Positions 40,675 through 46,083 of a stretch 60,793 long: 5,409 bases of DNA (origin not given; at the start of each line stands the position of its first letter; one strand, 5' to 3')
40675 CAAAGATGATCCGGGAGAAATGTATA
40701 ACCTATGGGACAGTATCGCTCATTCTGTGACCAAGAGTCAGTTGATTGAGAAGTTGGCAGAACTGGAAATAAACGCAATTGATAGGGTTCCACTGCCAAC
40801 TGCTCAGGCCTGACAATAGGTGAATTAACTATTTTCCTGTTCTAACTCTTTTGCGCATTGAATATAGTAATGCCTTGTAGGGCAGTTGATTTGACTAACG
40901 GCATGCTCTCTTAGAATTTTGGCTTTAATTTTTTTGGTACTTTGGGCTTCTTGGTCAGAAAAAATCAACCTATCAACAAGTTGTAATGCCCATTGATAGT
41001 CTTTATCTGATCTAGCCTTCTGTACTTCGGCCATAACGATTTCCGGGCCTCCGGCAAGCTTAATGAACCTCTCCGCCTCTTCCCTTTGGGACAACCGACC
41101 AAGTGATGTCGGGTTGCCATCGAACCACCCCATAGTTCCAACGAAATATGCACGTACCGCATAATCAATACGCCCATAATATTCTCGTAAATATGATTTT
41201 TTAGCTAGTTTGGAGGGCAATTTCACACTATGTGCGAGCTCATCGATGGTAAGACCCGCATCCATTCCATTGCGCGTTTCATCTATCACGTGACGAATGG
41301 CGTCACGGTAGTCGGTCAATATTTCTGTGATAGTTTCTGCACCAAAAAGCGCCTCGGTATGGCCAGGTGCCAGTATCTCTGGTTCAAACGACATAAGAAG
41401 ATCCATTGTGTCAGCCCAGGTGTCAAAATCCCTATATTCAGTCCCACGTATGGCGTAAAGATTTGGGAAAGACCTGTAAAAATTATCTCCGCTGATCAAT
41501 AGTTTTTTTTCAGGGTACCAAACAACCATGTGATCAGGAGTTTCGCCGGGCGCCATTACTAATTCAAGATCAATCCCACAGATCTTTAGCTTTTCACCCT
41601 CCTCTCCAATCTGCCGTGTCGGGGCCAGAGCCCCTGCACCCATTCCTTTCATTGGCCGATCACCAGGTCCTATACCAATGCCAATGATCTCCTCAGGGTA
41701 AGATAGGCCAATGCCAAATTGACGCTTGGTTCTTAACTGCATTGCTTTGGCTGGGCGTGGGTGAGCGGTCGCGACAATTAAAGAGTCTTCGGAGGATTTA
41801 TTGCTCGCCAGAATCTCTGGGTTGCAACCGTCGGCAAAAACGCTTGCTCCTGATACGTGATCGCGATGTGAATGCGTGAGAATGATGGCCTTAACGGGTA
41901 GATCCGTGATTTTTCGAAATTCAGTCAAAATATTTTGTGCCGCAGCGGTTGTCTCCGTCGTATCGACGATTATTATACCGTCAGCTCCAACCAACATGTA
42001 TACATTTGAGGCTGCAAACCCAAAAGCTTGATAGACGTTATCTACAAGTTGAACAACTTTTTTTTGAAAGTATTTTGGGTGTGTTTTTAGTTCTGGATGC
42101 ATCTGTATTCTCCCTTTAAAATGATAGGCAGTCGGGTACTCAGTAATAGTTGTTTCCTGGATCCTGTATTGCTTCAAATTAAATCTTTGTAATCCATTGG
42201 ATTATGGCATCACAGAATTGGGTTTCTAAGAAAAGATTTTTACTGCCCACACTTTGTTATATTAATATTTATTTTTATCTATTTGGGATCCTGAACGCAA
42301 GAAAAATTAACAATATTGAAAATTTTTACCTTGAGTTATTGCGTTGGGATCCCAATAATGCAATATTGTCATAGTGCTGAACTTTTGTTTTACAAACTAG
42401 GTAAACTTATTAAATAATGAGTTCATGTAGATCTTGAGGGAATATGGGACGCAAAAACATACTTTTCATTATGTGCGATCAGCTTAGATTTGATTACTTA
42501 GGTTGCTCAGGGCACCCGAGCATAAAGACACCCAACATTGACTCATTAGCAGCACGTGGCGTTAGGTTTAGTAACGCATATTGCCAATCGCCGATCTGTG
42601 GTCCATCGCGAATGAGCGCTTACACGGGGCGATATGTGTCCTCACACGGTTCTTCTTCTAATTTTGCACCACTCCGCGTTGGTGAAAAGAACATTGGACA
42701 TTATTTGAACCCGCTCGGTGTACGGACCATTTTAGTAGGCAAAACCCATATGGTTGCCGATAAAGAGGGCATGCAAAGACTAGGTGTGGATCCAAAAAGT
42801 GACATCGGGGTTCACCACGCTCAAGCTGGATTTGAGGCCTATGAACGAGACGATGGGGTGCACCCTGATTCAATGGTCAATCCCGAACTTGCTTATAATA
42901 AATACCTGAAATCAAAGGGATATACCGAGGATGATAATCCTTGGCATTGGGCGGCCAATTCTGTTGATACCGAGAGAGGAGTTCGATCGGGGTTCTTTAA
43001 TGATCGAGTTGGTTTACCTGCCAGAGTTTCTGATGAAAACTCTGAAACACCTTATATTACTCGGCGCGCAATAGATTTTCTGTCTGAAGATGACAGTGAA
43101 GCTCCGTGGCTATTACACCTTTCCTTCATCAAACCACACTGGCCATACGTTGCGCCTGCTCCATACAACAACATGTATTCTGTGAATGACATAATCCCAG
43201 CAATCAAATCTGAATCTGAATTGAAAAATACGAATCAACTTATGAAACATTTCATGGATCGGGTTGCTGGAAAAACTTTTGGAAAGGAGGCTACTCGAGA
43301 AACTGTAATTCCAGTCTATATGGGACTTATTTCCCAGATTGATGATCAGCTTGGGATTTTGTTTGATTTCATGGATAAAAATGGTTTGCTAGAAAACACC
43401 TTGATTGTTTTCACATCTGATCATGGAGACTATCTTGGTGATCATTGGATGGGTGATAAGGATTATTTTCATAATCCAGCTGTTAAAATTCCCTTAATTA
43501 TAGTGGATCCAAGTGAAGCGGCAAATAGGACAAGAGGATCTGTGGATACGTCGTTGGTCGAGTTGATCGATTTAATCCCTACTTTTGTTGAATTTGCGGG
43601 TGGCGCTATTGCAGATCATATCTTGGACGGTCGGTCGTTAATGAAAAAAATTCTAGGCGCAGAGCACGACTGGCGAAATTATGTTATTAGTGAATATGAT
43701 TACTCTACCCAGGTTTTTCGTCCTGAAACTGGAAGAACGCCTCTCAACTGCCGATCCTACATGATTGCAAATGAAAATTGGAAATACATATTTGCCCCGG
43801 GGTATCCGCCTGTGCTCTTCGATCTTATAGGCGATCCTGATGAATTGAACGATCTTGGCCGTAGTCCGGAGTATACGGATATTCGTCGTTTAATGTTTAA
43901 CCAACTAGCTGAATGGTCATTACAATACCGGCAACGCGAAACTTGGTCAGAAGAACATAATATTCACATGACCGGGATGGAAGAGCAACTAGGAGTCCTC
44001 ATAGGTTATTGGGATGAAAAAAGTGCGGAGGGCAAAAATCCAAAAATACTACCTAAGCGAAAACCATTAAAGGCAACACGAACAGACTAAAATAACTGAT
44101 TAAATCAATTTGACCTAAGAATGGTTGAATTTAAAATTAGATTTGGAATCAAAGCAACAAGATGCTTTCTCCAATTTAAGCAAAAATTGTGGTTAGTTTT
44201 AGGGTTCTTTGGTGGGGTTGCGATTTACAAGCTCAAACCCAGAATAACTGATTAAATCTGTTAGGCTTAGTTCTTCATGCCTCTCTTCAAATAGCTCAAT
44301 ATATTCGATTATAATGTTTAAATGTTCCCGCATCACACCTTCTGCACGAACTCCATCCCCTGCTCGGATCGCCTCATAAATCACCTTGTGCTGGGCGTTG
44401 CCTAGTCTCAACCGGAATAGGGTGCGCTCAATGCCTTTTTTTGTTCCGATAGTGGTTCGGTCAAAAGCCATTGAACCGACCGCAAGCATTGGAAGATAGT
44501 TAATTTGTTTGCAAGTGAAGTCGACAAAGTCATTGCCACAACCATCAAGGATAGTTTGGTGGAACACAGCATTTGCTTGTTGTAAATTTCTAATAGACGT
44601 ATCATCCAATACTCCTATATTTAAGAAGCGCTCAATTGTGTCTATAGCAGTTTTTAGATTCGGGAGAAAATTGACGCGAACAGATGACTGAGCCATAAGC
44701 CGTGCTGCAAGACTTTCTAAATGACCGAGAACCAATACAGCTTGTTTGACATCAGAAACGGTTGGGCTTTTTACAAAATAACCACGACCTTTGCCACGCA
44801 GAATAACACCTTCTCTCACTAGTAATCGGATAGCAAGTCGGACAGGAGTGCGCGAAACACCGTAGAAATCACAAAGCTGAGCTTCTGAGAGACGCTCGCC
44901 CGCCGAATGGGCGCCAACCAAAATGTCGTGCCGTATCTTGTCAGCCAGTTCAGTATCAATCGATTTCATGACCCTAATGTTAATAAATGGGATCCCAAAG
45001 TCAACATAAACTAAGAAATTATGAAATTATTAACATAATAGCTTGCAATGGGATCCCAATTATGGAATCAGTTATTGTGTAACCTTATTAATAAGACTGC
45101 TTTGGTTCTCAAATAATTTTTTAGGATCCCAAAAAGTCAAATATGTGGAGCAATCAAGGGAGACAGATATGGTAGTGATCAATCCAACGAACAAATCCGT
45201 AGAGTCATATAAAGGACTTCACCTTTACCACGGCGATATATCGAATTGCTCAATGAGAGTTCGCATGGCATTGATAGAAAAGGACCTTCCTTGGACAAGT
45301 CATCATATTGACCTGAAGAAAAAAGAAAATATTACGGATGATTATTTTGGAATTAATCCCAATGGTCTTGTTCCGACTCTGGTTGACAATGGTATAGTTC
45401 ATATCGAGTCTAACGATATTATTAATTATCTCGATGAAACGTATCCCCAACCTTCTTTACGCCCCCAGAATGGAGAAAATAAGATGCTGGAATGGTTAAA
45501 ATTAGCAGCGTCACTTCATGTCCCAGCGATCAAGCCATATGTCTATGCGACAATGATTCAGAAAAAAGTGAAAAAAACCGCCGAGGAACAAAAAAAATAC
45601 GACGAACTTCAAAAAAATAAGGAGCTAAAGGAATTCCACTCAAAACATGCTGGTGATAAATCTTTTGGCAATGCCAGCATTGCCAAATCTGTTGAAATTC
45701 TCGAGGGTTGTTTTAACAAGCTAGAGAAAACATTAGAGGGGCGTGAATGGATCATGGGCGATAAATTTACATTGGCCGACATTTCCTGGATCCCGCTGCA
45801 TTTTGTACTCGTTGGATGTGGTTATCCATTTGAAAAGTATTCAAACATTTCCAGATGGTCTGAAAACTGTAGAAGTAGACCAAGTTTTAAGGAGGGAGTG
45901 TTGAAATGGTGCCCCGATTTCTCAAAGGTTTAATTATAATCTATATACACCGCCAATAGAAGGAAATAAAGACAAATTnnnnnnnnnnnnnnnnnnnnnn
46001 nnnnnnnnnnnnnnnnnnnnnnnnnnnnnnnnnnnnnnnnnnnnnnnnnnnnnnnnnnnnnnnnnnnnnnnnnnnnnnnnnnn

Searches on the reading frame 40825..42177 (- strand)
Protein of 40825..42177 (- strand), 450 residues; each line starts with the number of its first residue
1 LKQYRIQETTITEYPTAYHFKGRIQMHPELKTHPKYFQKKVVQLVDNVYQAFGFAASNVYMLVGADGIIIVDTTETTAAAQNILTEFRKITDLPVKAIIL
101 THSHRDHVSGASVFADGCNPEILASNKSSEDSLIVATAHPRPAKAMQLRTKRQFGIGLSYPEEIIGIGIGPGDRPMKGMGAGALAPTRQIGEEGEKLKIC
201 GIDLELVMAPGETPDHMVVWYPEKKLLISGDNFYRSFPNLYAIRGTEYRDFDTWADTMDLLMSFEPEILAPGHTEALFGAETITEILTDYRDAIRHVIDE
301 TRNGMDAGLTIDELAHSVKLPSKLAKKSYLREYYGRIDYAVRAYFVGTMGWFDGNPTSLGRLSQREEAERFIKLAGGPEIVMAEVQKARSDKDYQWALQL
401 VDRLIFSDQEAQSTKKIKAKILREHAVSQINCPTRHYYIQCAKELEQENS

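Call 26: search_protein_families(library=ncbifam, proteins=[window:40825-42177:-], max_evalue=0.00001)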
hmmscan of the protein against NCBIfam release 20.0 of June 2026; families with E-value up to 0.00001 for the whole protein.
window:40825-42177:- (450 aa): 21 families
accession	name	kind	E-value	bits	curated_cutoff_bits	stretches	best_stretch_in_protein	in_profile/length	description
TIGR04559.1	SoxH_rel_PQQ_2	hypoth_equivalog_domain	7.3e-17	61.7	280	1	55-126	28-98/283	quinoprotein relay system zinc metallohydrolase 2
TIGR04558.1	SoxH_rel_PQQ_1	hypoth_equivalog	7.9e-16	58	300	1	51-117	28-94/285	quinoprotein relay system zinc metallohydrolase 1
NF033088.2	bla_subclass_B1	equivalog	2.5e-13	50.2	200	1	51-275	26-202/217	subclass B1 metallo-beta-lactamase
NF012229.1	bla_class_B_core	domain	6.5e-13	49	100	1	49-126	7-82/139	metallo-beta-lactamase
NF012146.1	blaB-IND-MUS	exception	4.6e-10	39.2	270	1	47-157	40-144/237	BlaB/IND/MUS family subclass B1 metallo-beta-lactamase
TIGR03413.1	GSH_gloB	equivalog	5.7e-09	35.7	200.8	0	60-128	13-77/248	hydroxyacylglutathione hydrolase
NF038184.1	blaVMB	exception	6.4e-09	35.5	500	0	39-109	25-102/242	VMB family subclass B1 metallo-beta-lactamase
NF012149.0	blaIND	exception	1.1e-08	34.8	430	0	48-116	43-110/239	IND family subclass B1 metallo-beta-lactamase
NF033087.1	bla_subclass_B2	equivalog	1.7e-08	34.5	240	1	54-114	19-79/221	subclass B2 metallo-beta-lactamase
NF012145.1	blaDIM_SIM_IMP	exception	2e-08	34.3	288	0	209-275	130-193/209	DIM/SIM/IMP family subclass B1 metallo-beta-lactamase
NF012225.0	blaSFH_gen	exception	1.7e-07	30.9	440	1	56-113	44-101/252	SFH-related subclass B2 metallo-beta-lactamase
NF000444.3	blaEBR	exception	1.8e-07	31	475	0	44-121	35-111/234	EBR family subclass B1 metallo-beta-lactamase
NF047753.1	blaSPI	exception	3.3e-07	30.2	500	0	49-121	45-116/239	SPI family subclass B1 metallo-beta-lactamase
NF038003.2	blaPFM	exception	5.7e-07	29.3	525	1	56-114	45-103/253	PFM family subclass B2 metallo-beta-lactamase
NF012224.1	blaSFH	exception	1.2e-06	28.1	550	1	56-114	42-100/250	SFH family subclass B2 metallo-beta-lactamase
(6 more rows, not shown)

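Call 62: search_protein_families(library=pfam, proteins=[window:40825-42177:-], max_evalue=0.0001)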
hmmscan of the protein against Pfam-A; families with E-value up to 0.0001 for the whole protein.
window:40825-42177:- (450 aa): 2 families
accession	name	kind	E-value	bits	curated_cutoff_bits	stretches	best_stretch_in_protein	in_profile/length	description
PF14863.12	Alkyl_sulf_dimr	-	4.6e-41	140.9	26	1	310-447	1-138/139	Alkyl sulfatase dimerisation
PF00753.33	Lactamase_B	-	1.6e-21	77.6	22.7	1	55-273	4-196/196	Metallo-beta-lactamase superfamily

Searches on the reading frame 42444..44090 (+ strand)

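Call 26: search_protein_families(library=ncbifam, proteins=[window:42444-44090:+], max_evalue=0.00001)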
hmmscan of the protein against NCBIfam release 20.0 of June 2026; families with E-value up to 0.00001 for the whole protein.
window:42444-44090:+ (548 aa): 4 families
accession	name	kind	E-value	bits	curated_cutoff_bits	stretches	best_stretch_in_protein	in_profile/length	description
NF045661.1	HdlasePehA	equivalog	4.1e-90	302.8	900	1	3-498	2-491/506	phosphoric/sulfuric ester hydrolase PehA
NF010322.0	PRK13759.1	equivalog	3.9e-78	263.1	481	1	3-506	6-469/486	arylsulfatase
TIGR03417.1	chol_sulfatase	equivalog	1.3e-63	215.7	433.45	2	202-498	165-447/500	choline-sulfatase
NF052527.1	Mn_arylsulf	exception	2.2e-49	168.7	850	1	3-504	1-462/479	manganese-dependent arylsulfatase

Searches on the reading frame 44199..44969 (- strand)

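Call 26: search_protein_families(library=ncbifam, proteins=[window:44199-44969:-], max_evalue=0.00001)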
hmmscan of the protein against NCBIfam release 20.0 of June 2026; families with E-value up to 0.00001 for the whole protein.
window:44199-44969:- (256 aa): 15 families
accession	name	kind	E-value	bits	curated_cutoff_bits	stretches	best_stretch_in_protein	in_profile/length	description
TIGR03338.1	phnR_burk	equivalog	6.2e-20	71.7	271.5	1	3-218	11-207/212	phosphonate utilization associated transcriptional regulator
NF008491.0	PRK11402.1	subfamily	6.9e-13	48.7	269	1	7-74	15-83/243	GntR family transcriptional regulator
NF007741.0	PRK10421.1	equivalog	1.9e-12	47.1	311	1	4-78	8-83/262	transcriptional regulator LldR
TIGR02325.1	C_P_lyase_phnF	equivalog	1e-10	41.6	156.8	1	7-68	12-74/238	phosphonate metabolism transcriptional regulator PhnF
NF003011.0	PRK03837.1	subfamily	4.3e-09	36.3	260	1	6-220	16-229/241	transcriptional regulator NanR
TIGR02018.2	his_ut_repres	equivalog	6.9e-09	35.4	220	1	9-72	5-69/226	histidine utilization transcriptional repressor HutC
NF052282.1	PLP_TF_PdxR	equivalog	9.1e-09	34.9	320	1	6-75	4-74/448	MocR-like pyridoxine biosynthesis transcription factor PdxR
TIGR02404.1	trehalos_R_Bsub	equivalog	1.1e-08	35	211.95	1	6-70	7-68/233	trehalose operon repressor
NF008576.0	PRK11534.1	equivalog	2.3e-08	34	218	1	10-223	14-216/225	DNA-binding transcriptional regulator CsiR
NF007442.0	PRK09990.1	equivalog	2.5e-07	30.4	301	0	4-231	11-242/256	transcriptional regulator GlcC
NF041547.1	GntR_LSA1692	equivalog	2.7e-07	30.4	275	1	6-68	4-67/233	GntR family transcriptional regulator, LSA1692 subfamily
NF052441.1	TransRegRv0792c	equivalog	2.9e-07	30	400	1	5-78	18-92/260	Rv0792c family HTH-type transcriptional regulator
NF007292.0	PRK09764.1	equivalog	3.2e-07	29.8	281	1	6-72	8-75/240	GntR family transcriptional regulator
TIGR03337.1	phnR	equivalog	1.6e-06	28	296.75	1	8-71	6-70/231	phosphonate utilization transcriptional regulator PhnR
NF007001.0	PRK09464.1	equivalog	3.5e-06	26.8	330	0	10-76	17-84/254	pyruvate dehydrogenase complex transcriptional repressor PdhR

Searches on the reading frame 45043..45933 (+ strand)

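Call 26: search_protein_families(library=ncbifam, proteins=[window:45043-45933:+], max_evalue=0.00001)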
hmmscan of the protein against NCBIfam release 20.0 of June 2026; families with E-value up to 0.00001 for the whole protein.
window:45043-45933:+ (296 aa): 8 families
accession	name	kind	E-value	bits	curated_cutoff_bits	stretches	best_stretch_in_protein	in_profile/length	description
TIGR01262.1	maiA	equivalog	1e-23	84.1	171.05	1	66-292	7-209/211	maleylacetoacetate isomerase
NF007831.0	PRK10542.1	equivalog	2.2e-16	60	198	1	67-168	8-114/201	glutathione transferase GstA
NF050814.1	FtsZBindFzlA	equivalog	3.8e-16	59.5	300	1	60-283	6-207/228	FtsZ-binding protein FzlA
NF007016.1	PRK09481.1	equivalog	7.9e-13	48.3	314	1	61-142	13-91/209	stringent starvation protein SspA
NF011693.0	PRK15113.1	equivalog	4.9e-10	39.4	150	1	66-142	15-94/214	glutathione transferase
NF008731.0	PRK11752.1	equivalog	1.2e-09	37.8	325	0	79-153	70-148/287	glutathione-dependent disulfide-bond oxidoreductase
NF010579.0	PRK13972.1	equivalog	5.7e-08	32.5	332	0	198-288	116-205/215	GSH-dependent disulfide bond oxidoreductase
NF042997.1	bet_ethrase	equivalog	3.2e-06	26.4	440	1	110-250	59-190/273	beta-etherase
